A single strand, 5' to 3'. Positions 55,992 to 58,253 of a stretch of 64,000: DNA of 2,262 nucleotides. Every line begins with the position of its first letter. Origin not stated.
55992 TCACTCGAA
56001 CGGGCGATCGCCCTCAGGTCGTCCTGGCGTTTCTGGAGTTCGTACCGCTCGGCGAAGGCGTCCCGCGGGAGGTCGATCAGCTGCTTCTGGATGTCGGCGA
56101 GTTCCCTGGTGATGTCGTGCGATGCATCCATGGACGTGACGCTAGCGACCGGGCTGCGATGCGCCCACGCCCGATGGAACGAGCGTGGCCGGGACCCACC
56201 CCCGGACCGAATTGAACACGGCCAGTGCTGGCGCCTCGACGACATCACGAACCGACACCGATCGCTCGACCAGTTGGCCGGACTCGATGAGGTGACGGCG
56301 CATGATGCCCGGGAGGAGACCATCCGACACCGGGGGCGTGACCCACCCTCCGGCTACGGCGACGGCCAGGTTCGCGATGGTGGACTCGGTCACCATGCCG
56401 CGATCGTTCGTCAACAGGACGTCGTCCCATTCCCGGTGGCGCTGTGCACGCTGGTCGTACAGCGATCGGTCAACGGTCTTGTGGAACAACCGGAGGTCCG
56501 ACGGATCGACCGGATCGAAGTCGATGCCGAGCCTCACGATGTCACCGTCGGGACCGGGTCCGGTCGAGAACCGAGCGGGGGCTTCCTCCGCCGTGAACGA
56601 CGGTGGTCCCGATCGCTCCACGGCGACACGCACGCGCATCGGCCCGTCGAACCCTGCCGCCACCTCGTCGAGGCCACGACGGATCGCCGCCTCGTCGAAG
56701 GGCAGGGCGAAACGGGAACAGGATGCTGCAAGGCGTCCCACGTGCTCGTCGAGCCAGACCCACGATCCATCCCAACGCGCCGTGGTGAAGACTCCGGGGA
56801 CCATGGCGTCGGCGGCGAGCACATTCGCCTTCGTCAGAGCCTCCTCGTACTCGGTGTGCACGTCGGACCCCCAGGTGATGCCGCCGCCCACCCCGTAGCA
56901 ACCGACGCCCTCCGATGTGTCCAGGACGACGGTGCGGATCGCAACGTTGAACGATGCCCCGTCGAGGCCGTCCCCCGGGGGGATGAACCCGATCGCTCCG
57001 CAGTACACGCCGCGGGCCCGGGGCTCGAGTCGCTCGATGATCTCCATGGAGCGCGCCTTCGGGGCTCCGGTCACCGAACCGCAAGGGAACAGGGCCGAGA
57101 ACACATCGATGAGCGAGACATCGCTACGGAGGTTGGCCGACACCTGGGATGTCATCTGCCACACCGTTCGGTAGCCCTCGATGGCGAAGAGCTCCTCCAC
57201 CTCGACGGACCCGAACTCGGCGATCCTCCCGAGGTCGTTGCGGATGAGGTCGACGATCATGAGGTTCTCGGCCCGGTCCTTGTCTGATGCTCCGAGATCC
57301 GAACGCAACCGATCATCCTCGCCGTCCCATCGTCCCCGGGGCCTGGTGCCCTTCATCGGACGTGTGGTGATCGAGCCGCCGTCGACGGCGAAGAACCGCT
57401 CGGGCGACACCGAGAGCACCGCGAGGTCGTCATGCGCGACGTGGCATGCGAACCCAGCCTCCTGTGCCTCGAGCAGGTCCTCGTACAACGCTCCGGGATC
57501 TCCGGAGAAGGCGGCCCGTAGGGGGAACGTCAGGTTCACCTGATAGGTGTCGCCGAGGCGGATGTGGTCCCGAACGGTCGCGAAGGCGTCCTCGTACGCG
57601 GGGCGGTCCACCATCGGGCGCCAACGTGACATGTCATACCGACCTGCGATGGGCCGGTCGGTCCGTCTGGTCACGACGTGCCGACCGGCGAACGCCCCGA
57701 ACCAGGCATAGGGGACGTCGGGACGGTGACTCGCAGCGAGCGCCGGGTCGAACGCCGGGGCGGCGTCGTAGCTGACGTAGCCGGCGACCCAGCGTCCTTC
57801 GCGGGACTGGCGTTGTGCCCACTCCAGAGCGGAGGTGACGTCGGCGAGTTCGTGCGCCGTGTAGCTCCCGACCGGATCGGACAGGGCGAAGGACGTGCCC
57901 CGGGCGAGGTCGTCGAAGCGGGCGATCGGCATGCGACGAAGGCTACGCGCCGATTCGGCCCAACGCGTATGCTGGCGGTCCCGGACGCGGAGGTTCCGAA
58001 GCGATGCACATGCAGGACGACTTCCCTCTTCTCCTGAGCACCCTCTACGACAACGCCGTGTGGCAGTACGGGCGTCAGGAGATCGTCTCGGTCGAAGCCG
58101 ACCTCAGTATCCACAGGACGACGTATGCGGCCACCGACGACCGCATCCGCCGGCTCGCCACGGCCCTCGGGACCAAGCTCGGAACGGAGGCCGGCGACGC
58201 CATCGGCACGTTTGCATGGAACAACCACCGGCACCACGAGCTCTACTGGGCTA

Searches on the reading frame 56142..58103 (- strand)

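Call 33: search_protein_families(library=ncbifam, proteins=[window:56142-58103:-], max_evalue=0.00001)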
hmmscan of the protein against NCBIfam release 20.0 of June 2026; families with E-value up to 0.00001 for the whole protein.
window:56142-58103:- (653 aa): 35 families (the best 25 are shown)
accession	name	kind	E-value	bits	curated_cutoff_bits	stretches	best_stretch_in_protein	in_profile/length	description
NF005698.0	PRK07508.1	equivalog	5.4e-122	407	452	1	59-434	6-380/383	aminodeoxychorismate synthase component I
TIGR00553.1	pabB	equivalog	1.4e-110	369.5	328.4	1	106-429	1-329/329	aminodeoxychorismate synthase component I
TIGR01824.1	PabB-clade2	equivalog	2e-89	300.3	408.55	1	82-429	4-355/355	aminodeoxychorismate synthase, component I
NF004530.0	PRK05877.1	equivalog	8.2e-71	239.4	383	1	159-430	153-412/425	aminodeoxychorismate synthase component I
TIGR00564.1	trpE_most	equivalog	1.9e-69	234.8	517.7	1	161-429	187-450/455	anthranilate synthase component I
TIGR01820.1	TrpE-arch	equivalog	1.3e-66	225.8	512.05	1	167-428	187-443/449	anthranilate synthase component I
NF006563.0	PRK09070.1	equivalog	1.4e-66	225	514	1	169-428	184-439/447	aminodeoxychorismate synthase component I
NF012009.0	PRK15465.1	equivalog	2.6e-66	224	622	1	158-428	181-446/453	aminodeoxychorismate synthase component 1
NF004610.0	PRK05940.1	equivalog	9.3e-64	215.9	568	1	155-429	181-455/467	anthranilate synthase component I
NF010089.0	PRK13574.1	equivalog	7.5e-56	189.9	527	1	157-429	147-414/421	anthranilate synthase component I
NF010086.0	PRK13571.1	equivalog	1.1e-54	185.8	693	1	165-430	228-495/510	anthranilate synthase component I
TIGR01823.1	PabB-fungal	equivalog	7.5e-49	166.6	442.55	1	161-428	464-736/742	aminodeoxychorismate synthase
NF005486.0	PRK07093.1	equivalog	1.1e-44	152.9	275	1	166-427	72-319/323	aminodeoxychorismate synthase component I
NF010087.0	PRK13572.1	equivalog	1.3e-42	146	580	1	168-426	173-424/435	anthranilate synthase component I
NF005009.0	PRK06404.1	equivalog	2.9e-40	138.6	422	1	171-427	108-348/351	anthranilate synthase component I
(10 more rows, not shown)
